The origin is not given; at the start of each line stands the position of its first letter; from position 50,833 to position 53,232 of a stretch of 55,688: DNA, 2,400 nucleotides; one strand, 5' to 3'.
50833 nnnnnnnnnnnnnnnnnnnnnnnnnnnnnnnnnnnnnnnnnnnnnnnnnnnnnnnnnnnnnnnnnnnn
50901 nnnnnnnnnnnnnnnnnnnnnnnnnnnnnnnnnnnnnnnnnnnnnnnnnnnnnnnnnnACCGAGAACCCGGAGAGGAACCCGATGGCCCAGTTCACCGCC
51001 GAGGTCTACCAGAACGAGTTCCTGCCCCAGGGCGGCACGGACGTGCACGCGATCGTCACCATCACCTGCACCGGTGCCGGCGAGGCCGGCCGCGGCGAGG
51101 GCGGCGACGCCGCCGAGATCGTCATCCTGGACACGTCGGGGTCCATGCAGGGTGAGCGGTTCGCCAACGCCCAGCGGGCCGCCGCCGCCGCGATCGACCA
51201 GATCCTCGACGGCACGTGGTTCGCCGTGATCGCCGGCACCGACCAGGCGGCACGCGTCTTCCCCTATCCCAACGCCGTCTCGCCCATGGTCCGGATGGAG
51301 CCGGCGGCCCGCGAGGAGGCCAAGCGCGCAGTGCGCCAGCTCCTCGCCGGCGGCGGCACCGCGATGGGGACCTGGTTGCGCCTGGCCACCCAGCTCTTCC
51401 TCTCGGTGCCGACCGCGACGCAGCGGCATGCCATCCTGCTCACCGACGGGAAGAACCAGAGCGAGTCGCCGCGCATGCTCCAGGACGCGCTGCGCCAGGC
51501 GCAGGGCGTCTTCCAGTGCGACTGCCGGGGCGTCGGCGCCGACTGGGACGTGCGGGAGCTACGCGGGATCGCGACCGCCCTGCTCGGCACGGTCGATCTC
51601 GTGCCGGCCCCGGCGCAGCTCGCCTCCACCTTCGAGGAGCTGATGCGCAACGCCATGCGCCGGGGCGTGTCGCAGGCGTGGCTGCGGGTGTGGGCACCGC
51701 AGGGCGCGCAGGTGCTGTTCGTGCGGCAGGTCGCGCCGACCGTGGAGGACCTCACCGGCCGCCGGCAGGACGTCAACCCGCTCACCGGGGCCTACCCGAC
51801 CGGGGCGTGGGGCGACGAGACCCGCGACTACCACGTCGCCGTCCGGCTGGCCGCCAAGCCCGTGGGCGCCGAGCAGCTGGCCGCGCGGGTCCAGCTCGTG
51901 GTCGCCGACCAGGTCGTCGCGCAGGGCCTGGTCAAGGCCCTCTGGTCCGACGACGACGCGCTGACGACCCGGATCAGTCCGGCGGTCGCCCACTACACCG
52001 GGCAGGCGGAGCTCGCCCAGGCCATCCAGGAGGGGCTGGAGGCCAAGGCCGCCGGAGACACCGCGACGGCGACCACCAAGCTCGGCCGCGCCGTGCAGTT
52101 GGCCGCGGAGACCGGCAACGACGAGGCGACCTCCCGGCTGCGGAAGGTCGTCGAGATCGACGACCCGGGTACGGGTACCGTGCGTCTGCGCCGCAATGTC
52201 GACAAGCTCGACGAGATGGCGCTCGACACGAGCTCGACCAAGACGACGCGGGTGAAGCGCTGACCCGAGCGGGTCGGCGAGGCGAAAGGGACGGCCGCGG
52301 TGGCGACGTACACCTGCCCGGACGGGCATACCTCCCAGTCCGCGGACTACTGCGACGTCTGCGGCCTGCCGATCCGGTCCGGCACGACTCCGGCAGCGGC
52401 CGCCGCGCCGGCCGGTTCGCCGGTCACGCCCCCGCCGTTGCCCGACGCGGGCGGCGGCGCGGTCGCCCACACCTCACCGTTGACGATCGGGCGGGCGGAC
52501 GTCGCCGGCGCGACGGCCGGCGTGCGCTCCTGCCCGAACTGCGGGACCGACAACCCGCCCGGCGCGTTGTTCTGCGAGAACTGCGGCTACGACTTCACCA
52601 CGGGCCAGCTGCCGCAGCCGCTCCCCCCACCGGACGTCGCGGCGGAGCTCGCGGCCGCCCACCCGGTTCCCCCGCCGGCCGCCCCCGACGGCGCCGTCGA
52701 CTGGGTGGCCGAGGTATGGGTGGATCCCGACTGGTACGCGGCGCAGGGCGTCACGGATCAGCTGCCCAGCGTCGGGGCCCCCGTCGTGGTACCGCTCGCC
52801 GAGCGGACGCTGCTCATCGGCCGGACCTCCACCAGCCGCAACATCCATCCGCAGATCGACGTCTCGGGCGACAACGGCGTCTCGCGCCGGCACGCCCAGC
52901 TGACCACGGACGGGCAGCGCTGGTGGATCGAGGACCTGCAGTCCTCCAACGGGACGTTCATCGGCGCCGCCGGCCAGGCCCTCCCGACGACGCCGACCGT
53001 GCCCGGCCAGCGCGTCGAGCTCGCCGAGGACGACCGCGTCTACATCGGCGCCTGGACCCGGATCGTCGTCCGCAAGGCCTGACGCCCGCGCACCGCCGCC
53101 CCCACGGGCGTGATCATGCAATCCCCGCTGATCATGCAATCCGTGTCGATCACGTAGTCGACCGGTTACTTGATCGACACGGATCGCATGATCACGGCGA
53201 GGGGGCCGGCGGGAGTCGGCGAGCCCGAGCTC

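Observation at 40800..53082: TelA-to-FHA supercluster: the PknG/GlnH/GlnX nutrient-sensing operon fused to a TerY-P-like vWA/PP2C/kinase triad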

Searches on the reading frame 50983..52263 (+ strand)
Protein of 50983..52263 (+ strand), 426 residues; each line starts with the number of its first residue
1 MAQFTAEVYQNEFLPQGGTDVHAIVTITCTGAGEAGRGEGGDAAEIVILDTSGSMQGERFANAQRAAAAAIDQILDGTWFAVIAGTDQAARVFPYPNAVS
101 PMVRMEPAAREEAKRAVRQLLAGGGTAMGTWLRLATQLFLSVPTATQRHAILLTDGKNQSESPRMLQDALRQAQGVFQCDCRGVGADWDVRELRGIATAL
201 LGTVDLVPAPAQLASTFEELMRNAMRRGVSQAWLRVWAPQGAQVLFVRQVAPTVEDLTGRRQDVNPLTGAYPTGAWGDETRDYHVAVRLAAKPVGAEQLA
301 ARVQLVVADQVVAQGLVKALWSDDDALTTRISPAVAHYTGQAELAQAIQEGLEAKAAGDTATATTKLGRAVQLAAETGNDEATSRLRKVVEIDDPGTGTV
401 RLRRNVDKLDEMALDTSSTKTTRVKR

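Call 7: search_protein_families(library=pfam, proteins=[window:50983-52263:+], max_evalue=0.01)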
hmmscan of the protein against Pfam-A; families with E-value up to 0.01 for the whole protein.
window:50983-52263:+ (426 aa): 4 families
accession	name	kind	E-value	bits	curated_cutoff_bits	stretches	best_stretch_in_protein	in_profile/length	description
PF18571.6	VWA_3_C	-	1.1e-21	76.9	25.8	1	372-418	1-47/47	von Willebrand factor type A C-terminal domain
PF13768.12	VWA_3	-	3.2e-13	50.5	27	1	46-203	3-152/155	von Willebrand factor type A domain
PF13519.12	VWA_2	-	7.3e-12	46.3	27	1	46-157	2-107/107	von Willebrand factor type A domain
PF00092.34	VWA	-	2.1e-11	44.8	23.8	1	47-197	4-151/174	von Willebrand factor type A domain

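Call 8: search_protein_families(library=padloc, proteins=[window:50983-52263:+], max_evalue=0.01)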
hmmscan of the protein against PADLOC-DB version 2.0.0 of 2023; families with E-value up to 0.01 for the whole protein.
window:50983-52263:+ (426 aa): 0 families

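Call 9: search_protein_families(library=ncbifam, proteins=[window:50983-52263:+], max_evalue=0.001)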
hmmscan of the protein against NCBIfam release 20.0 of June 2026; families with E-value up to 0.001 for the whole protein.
window:50983-52263:+ (426 aa): 2 families
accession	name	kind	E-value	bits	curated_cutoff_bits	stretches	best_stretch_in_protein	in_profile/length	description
TIGR03788.1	marine_srt_targ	equivalog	7e-12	44.6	551.65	1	46-187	275-408/629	marine proteobacterial sortase target protein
NF041045.1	RsbA_anti_sig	subfamily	0.00033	20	210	1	145-262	141-264/303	anti-sigma factor RsbA family regulatory protein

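Call 26: search_solved_structures(query=window:50983-52263:+, max_evalue=0.01, show_alignments=1)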
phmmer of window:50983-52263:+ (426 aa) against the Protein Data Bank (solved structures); distinct sequences matched with E-value up to 0.01: 2.
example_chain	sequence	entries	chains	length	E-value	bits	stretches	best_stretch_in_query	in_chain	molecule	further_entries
4fx5_A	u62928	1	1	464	1.6e-115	389.7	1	3-426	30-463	von Willebrand factor type A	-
4cn8_A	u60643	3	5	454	6.4e-05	25.5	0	44-199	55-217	PROXIMAL THREAD MATRIX PROTEIN 1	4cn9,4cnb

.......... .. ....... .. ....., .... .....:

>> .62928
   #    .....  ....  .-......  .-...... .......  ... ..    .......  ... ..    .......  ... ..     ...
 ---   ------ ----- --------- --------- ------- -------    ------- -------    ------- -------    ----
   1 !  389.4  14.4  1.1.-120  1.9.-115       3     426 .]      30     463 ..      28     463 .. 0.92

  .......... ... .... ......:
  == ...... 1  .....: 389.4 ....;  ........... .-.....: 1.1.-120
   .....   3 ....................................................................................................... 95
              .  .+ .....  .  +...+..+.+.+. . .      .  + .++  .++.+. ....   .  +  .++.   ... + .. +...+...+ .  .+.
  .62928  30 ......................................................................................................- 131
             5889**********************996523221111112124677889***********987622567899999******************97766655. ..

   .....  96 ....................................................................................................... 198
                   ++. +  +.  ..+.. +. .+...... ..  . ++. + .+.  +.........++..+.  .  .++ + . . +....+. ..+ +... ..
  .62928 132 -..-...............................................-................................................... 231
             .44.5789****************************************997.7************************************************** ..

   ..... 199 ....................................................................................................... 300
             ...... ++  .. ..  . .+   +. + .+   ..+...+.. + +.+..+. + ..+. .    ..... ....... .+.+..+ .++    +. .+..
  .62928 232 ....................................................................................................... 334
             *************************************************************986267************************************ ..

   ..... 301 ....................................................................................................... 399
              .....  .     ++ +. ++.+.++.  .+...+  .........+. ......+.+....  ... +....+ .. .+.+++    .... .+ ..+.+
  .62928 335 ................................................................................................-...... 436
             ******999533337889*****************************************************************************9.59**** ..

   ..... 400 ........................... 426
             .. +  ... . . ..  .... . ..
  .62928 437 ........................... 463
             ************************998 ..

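Call 80: search_protein_families(library=padloc, proteins=[window:50983-52263:+], max_evalue=10)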
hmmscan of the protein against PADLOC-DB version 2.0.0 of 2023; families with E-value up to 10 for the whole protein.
window:50983-52263:+ (426 aa): 0 families

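Call 94: search_solved_structures(query=A3, max_evalue=1, show_alignments=0)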
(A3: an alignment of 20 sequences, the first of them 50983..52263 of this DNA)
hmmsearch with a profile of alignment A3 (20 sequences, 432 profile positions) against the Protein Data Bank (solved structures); distinct sequences matched with E-value up to 1: 28.
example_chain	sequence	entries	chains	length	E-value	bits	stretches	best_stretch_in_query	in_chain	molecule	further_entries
4fx5_A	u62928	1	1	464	1.6e-206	689.4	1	2-430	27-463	von Willebrand factor type A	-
4cn8_A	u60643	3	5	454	9.6e-15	57.5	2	43-198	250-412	PROXIMAL THREAD MATRIX PROTEIN 1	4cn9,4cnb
9c4f_I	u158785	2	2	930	5.1e-08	35.3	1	47-197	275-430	Inter-alpha-trypsin inhibitor heavy chain H4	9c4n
3ibs_A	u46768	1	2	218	9.2e-07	31.2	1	39-170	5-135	conserved hypothetical protein BatB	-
8s05_A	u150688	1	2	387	4.2e-06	29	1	46-217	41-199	Conserved protein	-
4jdu_A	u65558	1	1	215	7.8e-05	24.8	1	46-184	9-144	Aerotolerance-related membrane protein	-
6jp8_F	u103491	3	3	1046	0.00036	22.6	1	41-160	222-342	Voltage-dependent calcium channel subunit alpha-2/delta-1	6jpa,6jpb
8eog_D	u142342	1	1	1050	0.00037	22.6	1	41-160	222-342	Voltage-dependent calcium channel subunit alpha-2/delta-1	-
6jp5_F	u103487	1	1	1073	0.00038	22.6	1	41-160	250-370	Voltage-dependent calcium channel subunit alpha-2/delta-1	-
9vlg_A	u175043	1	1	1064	0.00038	22.5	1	41-160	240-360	Isoform 2 of Voltage-dependent calcium channel subunit alpha-2/delta-1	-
8hlp_F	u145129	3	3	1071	0.00039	22.5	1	41-160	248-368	Voltage-dependent calcium channel subunit alpha-2/delta-1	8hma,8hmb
7xlq_D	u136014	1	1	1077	0.00039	22.5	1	41-160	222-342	Voltage-dependent calcium channel subunit alpha-2/delta-1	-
7jpk_F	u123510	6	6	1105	0.00039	22.5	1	41-160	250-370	Voltage-dependent calcium channel subunit alpha-2/delta-1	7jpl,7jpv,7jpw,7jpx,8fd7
5gjv_F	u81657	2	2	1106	0.00039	22.5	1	41-160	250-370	Voltage-dependent calcium channel subunit alpha-2/delta-1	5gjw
8e56_F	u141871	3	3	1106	0.00039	22.5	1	41-160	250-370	Voltage-dependent calcium channel subunit alpha-2/delta-1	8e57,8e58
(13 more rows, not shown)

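Call 97: search_dna_similar(query=window:50983-52263:+, collection=plasmids, mode=protein, max_evalue=1e-10, max_rows=10)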
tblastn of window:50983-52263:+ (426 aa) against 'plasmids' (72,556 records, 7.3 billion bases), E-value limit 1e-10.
Records with a match: 1; places in all: 1; records where one place covers at least 80% of the query: 1.
Best place of each record, by identity: <60% 1.
By first word of the organism name: Nonomuraea 1.
By predicted mobility (MOB-suite, as given by PLSDB): non-mobilizable 1.
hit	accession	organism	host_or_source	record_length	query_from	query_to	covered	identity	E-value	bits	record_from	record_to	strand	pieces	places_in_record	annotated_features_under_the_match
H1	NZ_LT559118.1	Nonomuraea gerenzanensis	-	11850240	4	426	99%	48.0%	4e-97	325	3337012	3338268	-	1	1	none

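Call 98: get_annotated_region(hit=H1, flank=12000)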
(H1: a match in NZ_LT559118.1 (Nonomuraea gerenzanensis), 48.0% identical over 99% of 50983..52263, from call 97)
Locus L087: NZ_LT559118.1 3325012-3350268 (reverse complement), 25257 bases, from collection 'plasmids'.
description: Nonomuraea gerenzanensis isolate nono1 plasmid I, complete sequence
organism: Nonomuraea gerenzanensis (NCBI taxid 93944)
taxonomy: Bacteria; Actinomycetota; Actinomycetes; Streptosporangiales; Streptosporangiaceae; Nonomuraea; Nonomuraea gerenzanensis
host: -; source: -; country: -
typing (MOB-suite, as given by PLSDB): non-mobilizable
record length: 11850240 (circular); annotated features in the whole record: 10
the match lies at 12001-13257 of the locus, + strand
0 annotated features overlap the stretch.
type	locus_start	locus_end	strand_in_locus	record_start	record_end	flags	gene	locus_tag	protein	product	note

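Call 104: search_dna_similar(query=window:50983-52263:+, collection=phages, mode=protein, max_evalue=0.00001, max_rows=5)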
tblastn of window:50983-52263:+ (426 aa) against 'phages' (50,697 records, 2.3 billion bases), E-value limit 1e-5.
No match.

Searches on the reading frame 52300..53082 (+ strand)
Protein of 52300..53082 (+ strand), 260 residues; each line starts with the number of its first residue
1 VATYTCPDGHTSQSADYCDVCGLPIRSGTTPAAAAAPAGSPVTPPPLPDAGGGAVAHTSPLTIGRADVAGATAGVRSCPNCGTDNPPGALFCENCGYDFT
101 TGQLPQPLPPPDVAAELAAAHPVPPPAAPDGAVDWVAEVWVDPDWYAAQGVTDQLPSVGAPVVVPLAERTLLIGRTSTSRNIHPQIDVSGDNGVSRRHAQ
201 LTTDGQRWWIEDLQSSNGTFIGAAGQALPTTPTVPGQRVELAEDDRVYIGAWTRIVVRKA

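Call 7: search_protein_families(library=pfam, proteins=[window:52300-53082:+], max_evalue=0.01)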
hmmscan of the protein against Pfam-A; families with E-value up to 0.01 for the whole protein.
window:52300-53082:+ (260 aa): 8 families
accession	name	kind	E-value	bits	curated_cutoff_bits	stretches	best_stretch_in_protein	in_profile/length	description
PF00498.31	FHA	-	3.7e-12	46.9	20.7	1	172-250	2-67/67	FHA domain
PF12773.13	DZR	-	2.1e-10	41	27.3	2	11-96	8-45/45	Double zinc ribbon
PF13240.11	Zn_Ribbon_1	-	1.1e-08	35.1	25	1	78-98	2-22/23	zinc-ribbon domain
PF16697.10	Yop-YscD_cpl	-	1.1e-06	29.3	33.2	1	163-240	11-82/94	Inner membrane component of T3SS, cytoplasmic domain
PF13248.11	Zn_ribbon_3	-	5.7e-06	26.1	27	1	77-99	4-26/26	zinc-ribbon domain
PF14952.11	zf-tcix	-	8.4e-06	25.7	31.2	1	74-99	9-36/42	Putative treble-clef, zinc-finger, Zn-binding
PF24463.1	DUF7577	-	0.00012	22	28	1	74-96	1-23/27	Domain of unknown function (DUF7577)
PF18912.6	DZR_2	-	0.0049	17.1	27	0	77-98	9-30/56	Double zinc ribbon domain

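Call 8: search_protein_families(library=padloc, proteins=[window:52300-53082:+], max_evalue=0.01)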
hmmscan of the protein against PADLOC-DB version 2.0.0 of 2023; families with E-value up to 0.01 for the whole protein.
window:52300-53082:+ (260 aa): 0 families

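Call 9: search_protein_families(library=ncbifam, proteins=[window:52300-53082:+], max_evalue=0.001)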
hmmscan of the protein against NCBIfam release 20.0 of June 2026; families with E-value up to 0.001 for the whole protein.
window:52300-53082:+ (260 aa): 4 families
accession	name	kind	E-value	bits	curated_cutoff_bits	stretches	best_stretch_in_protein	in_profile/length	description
NF049868.1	FhaB_Rv0019c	equivalog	2.3e-11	44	125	1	163-224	80-135/158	FHA domain-containing protein FhaB/FipA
NF041660.2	oxygluDhInhib_OdhI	equivalog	8.7e-07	28.9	200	1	151-222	28-103/130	oxoglutarate dehydrogenase inhibitor Odhl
TIGR03354.1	VI_FHA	hypoth_equivalog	2.7e-05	24.2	120.25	1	193-251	44-96/420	type VI secretion system-associated FHA domain protein TagH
NF052573.1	HisKinEspAMyxo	equivalog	3.3e-05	22.1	1400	1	164-253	41-115/755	serine histidine kinase EspA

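Call 80: search_protein_families(library=padloc, proteins=[window:52300-53082:+], max_evalue=10)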
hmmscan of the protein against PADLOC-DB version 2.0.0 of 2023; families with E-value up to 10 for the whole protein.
window:52300-53082:+ (260 aa): 0 families

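Call 90: search_solved_structures(query=window:52300-53082:+, max_evalue=0.01)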
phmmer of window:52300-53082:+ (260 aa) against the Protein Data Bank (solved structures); distinct sequences matched with E-value up to 0.01: 15.
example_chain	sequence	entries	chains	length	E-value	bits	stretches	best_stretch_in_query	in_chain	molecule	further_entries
8s05_C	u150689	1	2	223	4.7e-07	32.8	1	185-229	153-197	Conserved protein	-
5a8i_A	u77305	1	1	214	7.4e-07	32.1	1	185-229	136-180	ARNA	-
6i2q_B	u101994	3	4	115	1.7e-05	27.6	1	153-223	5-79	Glycogen accumulation regulator GarA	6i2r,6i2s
8p5r_G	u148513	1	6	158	1.8e-05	27.5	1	150-223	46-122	Glycogen accumulation regulator GarA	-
1mzk_A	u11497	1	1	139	4.9e-05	26.2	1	188-258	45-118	KINASE ASSOCIATED PROTEIN PHOSPHATASE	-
1uht_A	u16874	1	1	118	0.00011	25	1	190-257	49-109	expressed protein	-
8p5x_G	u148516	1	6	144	0.00054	22.7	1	152-224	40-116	Oxoglutarate dehydrogenase inhibitor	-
2kkl_A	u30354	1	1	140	0.00055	22.7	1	150-223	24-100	Uncharacterized protein Mb1858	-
2kb3_A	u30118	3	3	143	0.00057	22.7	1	152-224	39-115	Oxoglutarate dehydrogenase inhibitor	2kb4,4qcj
2kfu_A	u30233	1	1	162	0.00062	22.5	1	153-223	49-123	Rv1827 pThr 22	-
6i2p_D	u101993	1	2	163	0.00062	22.5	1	153-223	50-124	Glycogen accumulation regulator GarA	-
7rj3_A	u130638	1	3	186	0.00086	22.1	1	153-223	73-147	Glycogen accumulation regulator GarA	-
2lc1_A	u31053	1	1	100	0.0012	21.6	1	190-224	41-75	Putative uncharacterized protein TB39.8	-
3po8_A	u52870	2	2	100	0.0013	21.5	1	190-224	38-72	Putative uncharacterized protein TB39.8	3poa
3oun_A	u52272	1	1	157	0.0037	20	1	190-224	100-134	Putative uncharacterized protein TB39.8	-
